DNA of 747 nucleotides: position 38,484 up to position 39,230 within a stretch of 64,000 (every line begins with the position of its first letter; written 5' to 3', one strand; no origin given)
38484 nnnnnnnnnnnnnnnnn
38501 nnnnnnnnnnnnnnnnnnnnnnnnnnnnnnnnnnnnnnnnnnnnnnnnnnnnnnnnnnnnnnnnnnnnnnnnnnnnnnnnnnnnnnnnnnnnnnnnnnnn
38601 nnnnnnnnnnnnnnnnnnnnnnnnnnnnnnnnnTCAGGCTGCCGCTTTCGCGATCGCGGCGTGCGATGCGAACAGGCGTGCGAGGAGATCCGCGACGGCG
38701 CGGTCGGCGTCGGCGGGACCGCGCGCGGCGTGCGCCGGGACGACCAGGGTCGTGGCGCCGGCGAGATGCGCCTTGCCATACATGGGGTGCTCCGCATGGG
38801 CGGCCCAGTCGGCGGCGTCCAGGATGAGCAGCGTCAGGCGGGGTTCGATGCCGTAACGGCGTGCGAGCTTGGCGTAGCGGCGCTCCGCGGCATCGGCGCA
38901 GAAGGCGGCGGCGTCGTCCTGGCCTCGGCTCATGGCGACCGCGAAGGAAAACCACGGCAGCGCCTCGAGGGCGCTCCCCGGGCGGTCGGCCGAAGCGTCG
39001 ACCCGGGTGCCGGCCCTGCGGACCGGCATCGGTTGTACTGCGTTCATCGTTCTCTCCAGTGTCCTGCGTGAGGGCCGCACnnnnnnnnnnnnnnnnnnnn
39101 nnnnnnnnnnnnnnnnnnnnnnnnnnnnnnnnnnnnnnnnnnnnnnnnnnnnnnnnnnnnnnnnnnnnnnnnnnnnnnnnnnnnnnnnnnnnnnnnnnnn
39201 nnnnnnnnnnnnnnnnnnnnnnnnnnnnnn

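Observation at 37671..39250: ubiE-ubiJ-ubiB operon interrupted by two unknown ORFs, hairpin repeats and a terminator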

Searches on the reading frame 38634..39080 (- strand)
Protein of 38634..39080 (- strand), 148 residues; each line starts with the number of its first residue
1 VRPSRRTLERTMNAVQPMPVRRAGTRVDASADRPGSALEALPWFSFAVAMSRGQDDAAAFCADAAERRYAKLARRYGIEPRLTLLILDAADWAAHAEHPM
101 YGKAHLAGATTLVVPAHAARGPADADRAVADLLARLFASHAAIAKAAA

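Call 3: search_protein_families(library=pfam, proteins=[window:38634-39080:-], max_evalue=1)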
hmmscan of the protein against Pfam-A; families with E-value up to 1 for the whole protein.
window:38634-39080:- (148 aa): 0 families

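Call 4: search_protein_families(library=ncbifam, proteins=[window:38634-39080:-], max_evalue=1)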
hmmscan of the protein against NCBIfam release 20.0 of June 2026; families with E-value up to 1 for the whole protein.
window:38634-39080:- (148 aa): 0 families

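Call 28: predict_structure(alignment_id=A1)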
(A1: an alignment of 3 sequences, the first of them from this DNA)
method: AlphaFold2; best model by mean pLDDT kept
length: 137 residues; sequences in the alignment: 3
mean_pLDDT: 72.0   pTM: 0.65
mean pLDDT of the five models: 72.0, 69.5, 68.8, 68.5, 68.0
residues with pLDDT >= 90: 8; 70-90: 78; 50-70: 28; < 50: 23
segments of 3 or more residues with pLDDT < 50: 1-3, 10-23
pLDDT, mean of each block of 10 residues (from residue 1): 50 43 65 83 88 86 73 86 69 55 87 89 74 54
secondary structure, 60 per line:
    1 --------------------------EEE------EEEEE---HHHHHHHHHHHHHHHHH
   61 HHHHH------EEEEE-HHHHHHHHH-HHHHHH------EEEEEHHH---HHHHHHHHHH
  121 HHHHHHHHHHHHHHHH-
elements in order: E27-29 E36-40 H44-65 E72-76 H78-86 H88-93 E100-104 H111-136

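Call 29: search_protein_representatives(alignment_id=A1)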
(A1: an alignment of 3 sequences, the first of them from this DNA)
Query: 3 sequences, 137 profile positions. Proteins with E-value up to 0.001 (for the whole library): 40; up to 1e-10: 9; up to 1e-30: 2. The best 40 are listed.
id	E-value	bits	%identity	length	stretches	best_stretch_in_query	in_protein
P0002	1.7e-67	241.6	-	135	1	7-137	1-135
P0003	2.4e-50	186.1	-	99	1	39-137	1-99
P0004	2.9e-22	95.1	-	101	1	62-137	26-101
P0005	5.1e-20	87.9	-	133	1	8-136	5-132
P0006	4.2e-19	84.9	-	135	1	20-134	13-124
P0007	2.5e-15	72.6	-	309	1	23-119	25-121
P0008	7.2e-14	67.9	-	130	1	21-137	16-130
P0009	3.7e-12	62.4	-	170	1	24-119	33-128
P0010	1.5e-11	60.4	-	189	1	21-109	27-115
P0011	3.0e-09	53.0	-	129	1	21-108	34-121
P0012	1.2e-08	51.0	-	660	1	20-107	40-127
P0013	2.0e-08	50.3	-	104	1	18-114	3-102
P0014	1.1e-07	47.9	-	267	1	26-105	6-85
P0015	6.9e-07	45.3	-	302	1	22-107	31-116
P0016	1.7e-06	44.1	-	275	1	25-97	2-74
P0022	1.6e-05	40.9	-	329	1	21-106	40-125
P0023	2.5e-05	40.3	-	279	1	25-108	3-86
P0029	1.6e-04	37.6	-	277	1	26-104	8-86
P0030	1.7e-04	37.6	-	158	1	15-124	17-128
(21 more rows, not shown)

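Call 32: search_protein_families(library=pfam, proteins=[P0007, P0012, P0014, P0015, P0016, P0022, P0023, P0029, P0005, P0006], max_evalue=0.1)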
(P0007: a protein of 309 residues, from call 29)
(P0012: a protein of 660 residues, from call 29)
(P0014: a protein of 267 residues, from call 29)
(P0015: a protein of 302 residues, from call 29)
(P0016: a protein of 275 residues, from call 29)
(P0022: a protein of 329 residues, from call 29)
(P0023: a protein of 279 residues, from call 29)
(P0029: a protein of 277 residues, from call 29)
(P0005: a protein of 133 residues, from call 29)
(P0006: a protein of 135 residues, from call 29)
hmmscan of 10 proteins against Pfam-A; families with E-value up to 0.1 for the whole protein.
P0007 (309 aa): 0 families

P0012 (660 aa): 2 families
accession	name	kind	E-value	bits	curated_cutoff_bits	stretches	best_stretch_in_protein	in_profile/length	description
PF04909.20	Amidohydro_2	-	3.8e-33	115.9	26.4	1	348-647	1-289/289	Amidohydrolase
PF14378.12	PAP2_3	-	0.052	13.8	27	0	15-49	65-95/190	PAP2 superfamily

P0014 (267 aa): 0 families

P0015 (302 aa): 0 families

P0016 (275 aa): 0 families

P0022 (329 aa): 0 families

P0023 (279 aa): 0 families

P0029 (277 aa): 0 families

P0005 (133 aa): 0 families

P0006 (135 aa): 1 family
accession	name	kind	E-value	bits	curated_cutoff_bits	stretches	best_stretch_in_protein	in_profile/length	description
PF01140.25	Gag_MA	-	0.068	13.5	30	0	6-28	76-99/113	Matrix protein (MA), p15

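Call 36: find_homologous_proteins(query=A3, max_evalue=0.001)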
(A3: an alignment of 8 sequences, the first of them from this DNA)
Query A3 (8 sequences) (137 aa, profile of the alignment): 21 proteins with E <= 0.001 among 8000 candidates.
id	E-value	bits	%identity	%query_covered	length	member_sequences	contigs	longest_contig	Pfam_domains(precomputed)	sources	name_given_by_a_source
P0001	1.0e-52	195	86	100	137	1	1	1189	-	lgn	-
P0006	3.5e-46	174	51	77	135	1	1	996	-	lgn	-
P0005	4.0e-44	167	42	89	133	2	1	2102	-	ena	-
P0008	4.1e-44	167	39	87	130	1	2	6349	-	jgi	jgi:hypothetical protein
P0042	2.4e-43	165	52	78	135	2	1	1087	-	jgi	jgi:hypothetical protein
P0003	1.1e-40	156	93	64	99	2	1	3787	-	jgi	jgi:hypothetical protein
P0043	8.1e-40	153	52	78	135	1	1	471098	-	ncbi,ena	-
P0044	3.7e-34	135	52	74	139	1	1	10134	-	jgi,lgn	jgi:hypothetical protein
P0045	3.0e-33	132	52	48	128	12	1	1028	-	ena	-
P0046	3.1e-33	132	38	74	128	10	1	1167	-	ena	-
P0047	9.0e-33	131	50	47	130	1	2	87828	-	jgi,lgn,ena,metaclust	metaclust:\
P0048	1.1e-32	130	35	87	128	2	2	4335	-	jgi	jgi:hypothetical protein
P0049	7.3e-32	128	50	47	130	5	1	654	-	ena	-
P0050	1.9e-24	104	47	77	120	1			-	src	-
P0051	3.9e-22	96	51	59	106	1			-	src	-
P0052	2.0e-21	94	46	78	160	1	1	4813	-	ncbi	ncbi:MAG: hypothetical protein ABI624_16210, partial [Casimicrobiaceae bacterium]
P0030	2.3e-7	49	37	74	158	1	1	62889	-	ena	-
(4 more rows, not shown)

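Call 37: find_encoding_contigs(protein=P0003, flank=10000)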
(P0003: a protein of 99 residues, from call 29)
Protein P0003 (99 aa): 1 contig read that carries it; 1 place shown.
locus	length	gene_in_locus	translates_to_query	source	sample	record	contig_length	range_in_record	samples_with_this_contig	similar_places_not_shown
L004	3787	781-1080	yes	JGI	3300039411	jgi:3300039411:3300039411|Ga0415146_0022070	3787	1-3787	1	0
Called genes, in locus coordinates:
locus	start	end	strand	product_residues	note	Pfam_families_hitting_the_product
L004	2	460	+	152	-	?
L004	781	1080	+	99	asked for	-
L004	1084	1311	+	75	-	-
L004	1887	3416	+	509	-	PF03109:ABC1, PF27536:UbiB_helical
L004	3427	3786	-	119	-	?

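Call 38: find_encoding_contigs(protein=P0043, flank=6000, max_places=3)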
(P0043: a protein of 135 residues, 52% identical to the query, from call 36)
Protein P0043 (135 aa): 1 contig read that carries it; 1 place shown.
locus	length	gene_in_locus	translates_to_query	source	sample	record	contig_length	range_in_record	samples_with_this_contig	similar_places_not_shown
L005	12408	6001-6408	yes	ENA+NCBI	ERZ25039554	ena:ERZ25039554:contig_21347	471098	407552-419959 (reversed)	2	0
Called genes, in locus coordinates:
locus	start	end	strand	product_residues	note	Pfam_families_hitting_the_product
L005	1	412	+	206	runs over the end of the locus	-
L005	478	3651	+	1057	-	PF13191:AAA_16 (weak), PF25873:WHD_MalT, PF03704:BTAD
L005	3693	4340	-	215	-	PF03006:HlyIII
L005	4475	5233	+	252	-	PF13531:SBP_bac_11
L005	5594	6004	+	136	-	-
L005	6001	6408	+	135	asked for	-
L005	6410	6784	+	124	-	PF00115:COX1 (weak)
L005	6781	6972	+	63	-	-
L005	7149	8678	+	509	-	PF03109:ABC1, PF27536:UbiB_helical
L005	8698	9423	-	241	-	-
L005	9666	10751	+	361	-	PF00005:ABC_tran, PF13304:AAA_21 (faint), PF08402:TOBE_2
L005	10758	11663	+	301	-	PF00528:BPD_transp_1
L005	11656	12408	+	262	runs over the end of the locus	PF00528:BPD_transp_1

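Call 39: find_encoding_contigs(protein=P0047, flank=6000, max_places=3)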
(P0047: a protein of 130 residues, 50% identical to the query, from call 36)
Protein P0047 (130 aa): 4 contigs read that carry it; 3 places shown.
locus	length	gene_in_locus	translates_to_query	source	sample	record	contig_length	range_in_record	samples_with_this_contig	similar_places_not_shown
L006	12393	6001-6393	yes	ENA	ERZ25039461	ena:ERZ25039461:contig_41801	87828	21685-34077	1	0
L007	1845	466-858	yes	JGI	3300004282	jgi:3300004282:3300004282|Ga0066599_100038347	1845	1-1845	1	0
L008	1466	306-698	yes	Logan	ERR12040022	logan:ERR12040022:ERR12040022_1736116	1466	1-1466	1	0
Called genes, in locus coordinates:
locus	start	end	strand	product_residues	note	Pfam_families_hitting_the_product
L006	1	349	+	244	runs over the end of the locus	PF01209:Ubie_methyltran, PF13489:Methyltransf_23, PF13847:Methyltransf_31, PF08241:Methyltransf_11, PF08242:Methyltransf_12, PF13649:Methyltransf_25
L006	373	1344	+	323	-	PF04280:Tim44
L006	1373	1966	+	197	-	-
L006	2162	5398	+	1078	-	PF13191:AAA_16 (weak), PF25873:WHD_MalT, PF03704:BTAD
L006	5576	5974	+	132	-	-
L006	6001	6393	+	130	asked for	-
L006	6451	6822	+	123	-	-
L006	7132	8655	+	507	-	PF03109:ABC1, PF27536:UbiB_helical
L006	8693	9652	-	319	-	PF00034:Cytochrom_C (weak)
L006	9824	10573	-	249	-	-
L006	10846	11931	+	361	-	PF00005:ABC_tran, PF08402:TOBE_2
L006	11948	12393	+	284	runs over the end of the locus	PF00528:BPD_transp_1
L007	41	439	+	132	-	-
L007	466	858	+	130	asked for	-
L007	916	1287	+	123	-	-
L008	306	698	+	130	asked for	-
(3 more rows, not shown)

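Call 45: find_encoding_contigs(protein=P0044, flank=6000, max_places=2)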
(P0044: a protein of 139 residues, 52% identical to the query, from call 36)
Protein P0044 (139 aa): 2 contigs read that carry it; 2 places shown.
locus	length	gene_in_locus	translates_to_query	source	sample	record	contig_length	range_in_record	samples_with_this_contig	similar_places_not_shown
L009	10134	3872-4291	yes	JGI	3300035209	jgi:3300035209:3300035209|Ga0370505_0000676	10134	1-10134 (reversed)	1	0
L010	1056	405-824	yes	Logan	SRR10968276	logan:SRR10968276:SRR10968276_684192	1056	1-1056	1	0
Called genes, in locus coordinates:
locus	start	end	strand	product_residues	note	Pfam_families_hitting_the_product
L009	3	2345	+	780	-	?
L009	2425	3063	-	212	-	PF03006:HlyIII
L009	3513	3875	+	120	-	-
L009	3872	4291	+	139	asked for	-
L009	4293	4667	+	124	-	-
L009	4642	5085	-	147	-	-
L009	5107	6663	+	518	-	PF03109:ABC1, PF27536:UbiB_helical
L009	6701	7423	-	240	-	-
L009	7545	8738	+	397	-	PF00005:ABC_tran, PF08402:TOBE_2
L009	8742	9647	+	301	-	PF00528:BPD_transp_1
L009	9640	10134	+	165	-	?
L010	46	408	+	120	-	-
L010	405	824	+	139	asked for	-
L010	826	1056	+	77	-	?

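Call 46: find_encoding_contigs(protein=P0052, flank=6000, max_places=2)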
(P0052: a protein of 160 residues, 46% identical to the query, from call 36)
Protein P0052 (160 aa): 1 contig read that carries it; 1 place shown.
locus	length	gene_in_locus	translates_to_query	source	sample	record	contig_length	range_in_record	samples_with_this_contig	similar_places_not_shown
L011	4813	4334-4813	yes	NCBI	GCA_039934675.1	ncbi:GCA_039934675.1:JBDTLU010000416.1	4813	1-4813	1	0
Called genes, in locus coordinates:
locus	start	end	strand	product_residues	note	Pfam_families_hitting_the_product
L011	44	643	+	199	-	-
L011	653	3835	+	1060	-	PF13191:AAA_16 (weak), PF25873:WHD_MalT, PF03704:BTAD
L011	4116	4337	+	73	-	-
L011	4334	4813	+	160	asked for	?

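Call 47: find_encoding_contigs(protein=P0030, flank=6000, max_places=2)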
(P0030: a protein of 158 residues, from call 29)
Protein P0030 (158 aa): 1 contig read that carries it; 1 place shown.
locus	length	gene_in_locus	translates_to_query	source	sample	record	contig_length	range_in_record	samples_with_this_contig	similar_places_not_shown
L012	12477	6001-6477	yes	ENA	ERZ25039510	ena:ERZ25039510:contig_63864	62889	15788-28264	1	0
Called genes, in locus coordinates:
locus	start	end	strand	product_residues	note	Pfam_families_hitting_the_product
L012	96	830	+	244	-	PF01209:Ubie_methyltran, PF08241:Methyltransf_11 (weak), PF01209:Ubie_methyltran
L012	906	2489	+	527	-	-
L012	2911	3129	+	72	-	-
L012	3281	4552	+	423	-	PF25873:WHD_MalT (weak)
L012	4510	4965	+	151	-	-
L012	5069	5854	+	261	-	-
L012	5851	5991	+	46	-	-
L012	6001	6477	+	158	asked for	-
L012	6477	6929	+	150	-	-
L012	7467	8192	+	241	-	PF03109:ABC1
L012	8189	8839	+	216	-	-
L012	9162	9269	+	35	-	-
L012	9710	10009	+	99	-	-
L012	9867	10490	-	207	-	-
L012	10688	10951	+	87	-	-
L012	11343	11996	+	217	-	PF00005:ABC_tran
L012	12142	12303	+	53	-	PF08402:TOBE_2 (weak)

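Call 56: search_protein_families(library=ncbifam, proteins=[P0007, P0014, P0015, P0022, P0023, P0043, P0047], max_evalue=0.1)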
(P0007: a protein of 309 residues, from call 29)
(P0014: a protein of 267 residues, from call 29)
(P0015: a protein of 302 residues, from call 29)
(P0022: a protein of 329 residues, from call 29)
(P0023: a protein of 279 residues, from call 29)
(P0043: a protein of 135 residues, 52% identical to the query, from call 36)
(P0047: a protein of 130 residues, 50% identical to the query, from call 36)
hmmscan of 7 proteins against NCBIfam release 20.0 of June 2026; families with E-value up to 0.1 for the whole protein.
P0007 (309 aa): 0 families

P0014 (267 aa): 0 families

P0015 (302 aa): 0 families

P0022 (329 aa): 0 families

P0023 (279 aa): 0 families

P0043 (135 aa): 0 families

P0047 (130 aa): 0 families

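Call 57: search_solved_structures(query=P0007, max_evalue=1)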
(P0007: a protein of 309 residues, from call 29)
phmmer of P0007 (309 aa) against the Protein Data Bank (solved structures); distinct sequences matched with E-value up to 1: 0.

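Call 58: search_protein_families(library=pfam, proteins=[L006:6451-6822:+, L005:6410-6784:+, L006:5576-5974:+, L005:5594-6004:+, L009:3513-3875:+, L009:4293-4667:+, L011:4116-4337:+], max_evalue=1)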
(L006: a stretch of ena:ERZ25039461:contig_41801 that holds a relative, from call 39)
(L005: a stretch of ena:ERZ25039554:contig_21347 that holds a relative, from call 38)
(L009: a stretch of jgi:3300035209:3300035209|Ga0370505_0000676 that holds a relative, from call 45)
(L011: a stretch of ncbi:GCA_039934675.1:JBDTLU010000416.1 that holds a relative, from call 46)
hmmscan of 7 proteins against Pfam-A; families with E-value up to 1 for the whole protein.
L006:6451-6822:+ (123 aa): 7 families
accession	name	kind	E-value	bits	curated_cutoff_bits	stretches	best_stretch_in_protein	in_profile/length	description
PF00115.25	COX1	-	0.00015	21.2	34.8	1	3-117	4-141/436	Cytochrome C and Quinol oxidase polypeptide I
PF05656.20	DUF805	-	0.0027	18.6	25.7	1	60-122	4-70/111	Protein of unknown function (DUF805)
PF23600.1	DUF7139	-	0.0064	16.6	30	1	45-113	32-105/150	Domain of unknown function (DUF7139)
PF18895.5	T4SS_pilin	-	0.013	16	26.6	1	67-113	12-63/71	Type IV secretion system pilin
PF11070.13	DUF2871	-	0.015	16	27.4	1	6-85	5-90/134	Protein of unknown function (DUF2871)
PF12263.13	DUF3611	-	0.018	15.3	27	1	62-118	12-69/175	Protein of unknown function (DUF3611)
PF10745.14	DUF2530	-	0.041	14.6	25.5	1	74-115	19-60/77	Protein of unknown function (DUF2530)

L005:6410-6784:+ (124 aa): 2 families
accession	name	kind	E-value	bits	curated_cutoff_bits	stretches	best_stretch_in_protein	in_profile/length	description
PF00115.25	COX1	-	2.7e-06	26.9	34.8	1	25-86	336-401/436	Cytochrome C and Quinol oxidase polypeptide I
PF11070.13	DUF2871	-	0.007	17.1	27.4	1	5-112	4-128/134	Protein of unknown function (DUF2871)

L006:5576-5974:+ (132 aa): 0 families

L005:5594-6004:+ (136 aa): 0 families

L009:3513-3875:+ (120 aa): 0 families

L009:4293-4667:+ (124 aa): 3 families
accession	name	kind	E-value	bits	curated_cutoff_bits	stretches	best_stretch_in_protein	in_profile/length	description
PF00115.25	COX1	-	0.00033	20.1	34.8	1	33-84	344-399/436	Cytochrome C and Quinol oxidase polypeptide I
PF19592.4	DUF6097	-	0.3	11.7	27.5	1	61-114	57-109/152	Family of unknown function (DUF6097)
PF23600.1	DUF7139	-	0.98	9.5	30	1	41-112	33-104/150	Domain of unknown function (DUF7139)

L011:4116-4337:+ (73 aa): 0 families

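Call 80: predict_structure(alignment_id=A6)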
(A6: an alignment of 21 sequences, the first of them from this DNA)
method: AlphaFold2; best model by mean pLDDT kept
length: 137 residues; sequences in the alignment: 21
mean_pLDDT: 82.9   pTM: 0.74
mean pLDDT of the five models: 82.9, 82.2, 82.1, 79.7, 60.7
residues with pLDDT >= 90: 85; 70-90: 26; 50-70: 5; < 50: 21
segments of 3 or more residues with pLDDT < 50: 1-3, 7-24
pLDDT, mean of each block of 10 residues (from residue 1): 47 38 64 87 94 96 95 94 81 91 95 97 95 88
secondary structure, 60 per line:
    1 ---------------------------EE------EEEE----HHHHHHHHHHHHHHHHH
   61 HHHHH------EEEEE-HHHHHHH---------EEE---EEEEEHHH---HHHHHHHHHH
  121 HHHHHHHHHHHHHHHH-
elements in order: E36-39 H44-65 E72-76 H78-84 E94-96 E100-104 H111-136

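Call 83: fold_search(model_id=the predicted structure, library=pdb)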
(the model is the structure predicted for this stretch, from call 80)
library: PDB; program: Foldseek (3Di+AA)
matches with E <= 10: 293; with E <= 0.001: 0
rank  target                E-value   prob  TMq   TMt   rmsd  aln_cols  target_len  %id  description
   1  5dll                  1.4e-02  0.96  0.42  0.08   4.0       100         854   12  Aminopeptidase N (pepN) from Francisella tularensis subsp. tularensis SCHU S4 (released 2015-09-16)
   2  6mgq_A                4.9e-02  0.99  0.49  0.09   2.8       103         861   14  ERAP1 in the open conformation bound to 10mer phosphinic inhibitor DG014 (released 2019-12-18)
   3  6mgq_B                7.7e-02  0.99  0.54  0.10   2.7       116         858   14  ERAP1 in the open conformation bound to 10mer phosphinic inhibitor DG014 (released 2019-12-18)
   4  6mgq_C                7.7e-02  0.98  0.52  0.10   3.0       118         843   14  ERAP1 in the open conformation bound to 10mer phosphinic inhibitor DG014 (released 2019-12-18)
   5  9o5k_G                1.5e-01  0.72  0.43  0.09   4.0        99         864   14  Cryo-EM structure of human SWELL1-PSA heterocomplex (released 2025-12-17)
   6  2dqm                  1.6e-01  0.63  0.34  0.06   3.0        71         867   15  Crystal Structure of Aminopeptidase N complexed with bestatin (released 2006-08-01)
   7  8sw0                  1.7e-01  0.72  0.43  0.09   4.2        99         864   15  Puromycin sensitive aminopeptidase (released 2023-07-26)
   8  5yo1                  1.7e-01  0.54  0.33  0.06   3.2        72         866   15  Structure of ePepN E298A mutant in complex with Puromycin (released 2018-11-07)
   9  5nie_A                1.8e-01  0.93  0.52  0.13   3.2       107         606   15  Crystal structure of human LTA4H mutant R563A in open conformation (released 2017-08-23)
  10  3qnf_A                1.8e-01  0.77  0.43  0.10   3.6       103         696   13  Crystal structure of the open state of human endoplasmic reticulum aminopeptidase 1 ERAP1 (released 2011-02-23)
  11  6ryf_A                1.9e-01  0.75  0.48  0.10   3.7       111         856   13  High-resolution crystal structure of ERAP1 in complex with 15mer phosphinic peptide (released 2019-12-18)
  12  3t8v                  1.9e-01  0.63  0.37  0.07   3.1        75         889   12  A bestatin-based chemical biology strategy reveals distinct roles for malaria M1- and M17-family aminopeptidases (released 2011-09-28)
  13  2hpo                  1.9e-01  0.51  0.33  0.06   3.2        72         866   15  Structure of Aminopeptidase N from E. coli Suggests a Compartmentalized, Gated Active Site (released 2006-08-15)
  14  3mdj_A                2.0e-01  0.75  0.44  0.09   3.8       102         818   14  ER Aminopeptidase, ERAP1, Bound to the Zinc Aminopeptidase Inhibitor, Bestatin (released 2011-03-30)
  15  4xmz                  2.0e-01  0.57  0.34  0.06   3.3        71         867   14  Crystal Structure of Met260Ala mutant of E. coli Aminopeptidase N in complex with 2,4-diaminobutyric acid (released 2016-01-27)
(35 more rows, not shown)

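Call 86: find_encoding_contigs(protein=P0005, flank=4000, max_places=2)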
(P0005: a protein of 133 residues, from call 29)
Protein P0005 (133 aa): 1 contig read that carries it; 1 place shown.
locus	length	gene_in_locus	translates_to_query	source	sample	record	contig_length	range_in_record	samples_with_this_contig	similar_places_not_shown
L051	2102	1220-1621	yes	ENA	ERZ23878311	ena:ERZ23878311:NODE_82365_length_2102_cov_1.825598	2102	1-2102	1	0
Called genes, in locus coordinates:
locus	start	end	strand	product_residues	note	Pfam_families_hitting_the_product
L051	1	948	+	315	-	?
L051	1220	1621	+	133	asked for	-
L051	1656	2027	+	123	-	-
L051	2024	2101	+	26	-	?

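Call 87: find_encoding_contigs(protein=P0008, flank=6000, max_places=2)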
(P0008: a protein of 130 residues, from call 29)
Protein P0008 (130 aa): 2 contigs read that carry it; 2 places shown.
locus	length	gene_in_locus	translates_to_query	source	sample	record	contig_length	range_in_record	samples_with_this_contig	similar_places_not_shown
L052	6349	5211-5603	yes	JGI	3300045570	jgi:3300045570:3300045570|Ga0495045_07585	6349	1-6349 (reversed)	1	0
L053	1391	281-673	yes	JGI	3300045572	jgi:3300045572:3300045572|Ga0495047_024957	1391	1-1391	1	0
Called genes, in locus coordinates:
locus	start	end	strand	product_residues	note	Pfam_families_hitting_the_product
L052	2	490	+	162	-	?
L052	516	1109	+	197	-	-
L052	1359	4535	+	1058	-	PF25873:WHD_MalT, PF03704:BTAD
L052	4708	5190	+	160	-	-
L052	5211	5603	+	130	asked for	-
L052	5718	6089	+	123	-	-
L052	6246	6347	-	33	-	?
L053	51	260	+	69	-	-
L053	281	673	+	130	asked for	-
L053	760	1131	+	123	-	-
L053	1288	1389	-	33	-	?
